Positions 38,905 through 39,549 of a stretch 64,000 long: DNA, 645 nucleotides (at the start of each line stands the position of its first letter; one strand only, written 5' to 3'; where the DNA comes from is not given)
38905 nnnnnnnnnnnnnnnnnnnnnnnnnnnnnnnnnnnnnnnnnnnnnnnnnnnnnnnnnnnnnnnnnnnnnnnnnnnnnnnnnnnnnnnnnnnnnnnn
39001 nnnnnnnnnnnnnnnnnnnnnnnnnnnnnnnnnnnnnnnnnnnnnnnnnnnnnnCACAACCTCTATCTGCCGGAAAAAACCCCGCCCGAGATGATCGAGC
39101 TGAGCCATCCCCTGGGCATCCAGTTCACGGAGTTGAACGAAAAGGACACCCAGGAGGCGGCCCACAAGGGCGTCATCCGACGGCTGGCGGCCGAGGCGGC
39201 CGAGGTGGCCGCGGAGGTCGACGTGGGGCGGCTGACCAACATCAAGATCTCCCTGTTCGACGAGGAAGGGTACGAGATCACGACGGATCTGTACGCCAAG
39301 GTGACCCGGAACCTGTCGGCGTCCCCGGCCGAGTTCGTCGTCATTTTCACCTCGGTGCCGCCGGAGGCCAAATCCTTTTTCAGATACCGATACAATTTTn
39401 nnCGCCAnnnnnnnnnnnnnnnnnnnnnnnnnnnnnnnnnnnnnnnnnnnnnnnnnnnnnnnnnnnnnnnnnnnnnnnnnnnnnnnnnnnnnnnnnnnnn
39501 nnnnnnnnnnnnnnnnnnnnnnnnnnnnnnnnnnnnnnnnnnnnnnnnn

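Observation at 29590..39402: Wsp-like chemosensory operon whose output regulator carries a class III nucleotide cyclase instead of GGDEF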

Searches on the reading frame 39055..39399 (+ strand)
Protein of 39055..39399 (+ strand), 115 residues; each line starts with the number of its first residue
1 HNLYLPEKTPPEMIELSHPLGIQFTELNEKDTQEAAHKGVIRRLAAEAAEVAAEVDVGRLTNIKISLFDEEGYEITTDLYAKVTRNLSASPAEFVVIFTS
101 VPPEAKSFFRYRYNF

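Call 58: search_protein_families(library=pfam, alignment_id=A2, max_evalue=1)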
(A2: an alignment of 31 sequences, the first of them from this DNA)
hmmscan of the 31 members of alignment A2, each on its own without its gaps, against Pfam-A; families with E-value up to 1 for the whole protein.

A. member 1, seq(115 aa): 0 families

B. families by the number of members that match (of 31 scanned): 7 families
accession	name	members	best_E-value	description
PF16900.11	REPA_OB_2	5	0.031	Replication protein A OB domain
PF07238.19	PilZ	3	0.00085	PilZ domain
PF08783.17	DWNN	1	0.021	DWNN domain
PF09619.16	YscW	1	0.034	Type III secretion system lipoprotein chaperone (YscW)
PF10384.14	Scm3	1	0.11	Centromere protein Scm3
PF24193.1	DUF7418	1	0.13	Domain of unknown function (DUF7418)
PF02366.24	PMT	1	0.19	Dolichyl-phosphate-mannose-protein mannosyltransferase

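Call 66: predict_structure(alignment_id=A2)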
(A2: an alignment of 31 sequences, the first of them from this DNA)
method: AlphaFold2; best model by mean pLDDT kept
length: 115 residues; sequences in the alignment: 31
mean_pLDDT: 88.3   pTM: 0.77
mean pLDDT of the five models: 88.3, 88.0, 86.8, 84.8, 83.8
residues with pLDDT >= 90: 82; 70-90: 17; 50-70: 16; < 50: 0
segments of 3 or more residues with pLDDT < 50: none
pLDDT, mean of each block of 10 residues (from residue 1): 62 90 87 78 94 92 95 94 93 95 93 86
secondary structure, 60 per line:
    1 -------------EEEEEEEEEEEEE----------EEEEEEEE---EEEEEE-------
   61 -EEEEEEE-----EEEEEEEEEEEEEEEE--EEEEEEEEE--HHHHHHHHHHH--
elements in order: E14-26 E37-44 E48-53 E62-68 E74-89 E92-100 H103-113

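Call 70: fold_search(model_id=the predicted structure, library=pdb)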
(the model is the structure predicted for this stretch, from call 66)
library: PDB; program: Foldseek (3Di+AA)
matches with E <= 10: 1032; with E <= 0.001: 2
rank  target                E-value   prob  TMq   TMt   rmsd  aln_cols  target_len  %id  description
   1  3kyf                  8.4e-04  1.00  0.62  0.33   3.4       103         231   13  Crystal structure of P4397 complexed with c-di-GMP (released 2010-04-14)
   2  4xrn_D                8.4e-04  1.00  0.65  0.70   3.4       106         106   12  Pilz domain with c-di-gmp of a protein from Pseudomonas aeruginosa (released 2016-02-03)
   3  4i86_B                1.2e-03  1.00  0.55  0.63   3.6       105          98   15  Crystal structure of PilZ domain of CeSA from cellulose synthesizing bacterium (released 2013-04-03)
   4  4rt1_B                2.1e-03  1.00  0.62  0.65   3.5       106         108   11  Structure of the Alg44 PilZ domain (R95A mutant) from Pseudomonas aeruginosa PAO1 in complex with c-di-GMP (released 2015-04-08)
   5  4xrn_C                2.2e-03  1.00  0.65  0.68   3.2       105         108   12  Pilz domain with c-di-gmp of a protein from Pseudomonas aeruginosa (released 2016-02-03)
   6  4i86_A                2.4e-03  1.00  0.59  0.65   4.2       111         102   17  Crystal structure of PilZ domain of CeSA from cellulose synthesizing bacterium (released 2013-04-03)
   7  5y6g                  3.7e-03  1.00  0.57  0.51   5.1       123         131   12  PilZ domain with c-di-GMP of YcgR from Escherichia coli (released 2018-07-18)
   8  4xrn_B                3.9e-03  1.00  0.56  0.61   3.9       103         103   12  Pilz domain with c-di-gmp of a protein from Pseudomonas aeruginosa (released 2016-02-03)
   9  4rt0_A                3.9e-03  1.00  0.56  0.58   4.3       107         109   11  Structure of the Alg44 PilZ domain from Pseudomonas aeruginosa PAO1 in complex with c-di-GMP (released 2015-04-08)
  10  5ej1_A                6.4e-03  1.00  0.60  0.12   4.0       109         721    2  Pre-translocation state of bacterial cellulose synthase (released 2016-03-30)
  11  5vx6_B                7.5e-03  1.00  0.60  0.35   3.6       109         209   12  Structure of Bacillus subtilis Inhibitor of motility (MotI/DgrA) (released 2017-11-22)
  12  4rt1_A                9.8e-03  1.00  0.62  0.66   3.6       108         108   14  Structure of the Alg44 PilZ domain (R95A mutant) from Pseudomonas aeruginosa PAO1 in complex with c-di-GMP (released 2015-04-08)
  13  4p00_A                1.2e-02  1.00  0.60  0.11   3.6       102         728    6  Bacterial Cellulose Synthase in complex with cyclic-di-GMP and UDP (released 2014-04-09)
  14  5y6f                  1.5e-02  1.00  0.64  0.36   3.4       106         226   10  Crystal structure of YcgR in complex with c-di-GMP from Escherichia coli (released 2018-07-18)
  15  4hg6_A                1.5e-02  1.00  0.62  0.11   3.7       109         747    7  Structure of a cellulose synthase - cellulose translocation intermediate (released 2012-12-19)
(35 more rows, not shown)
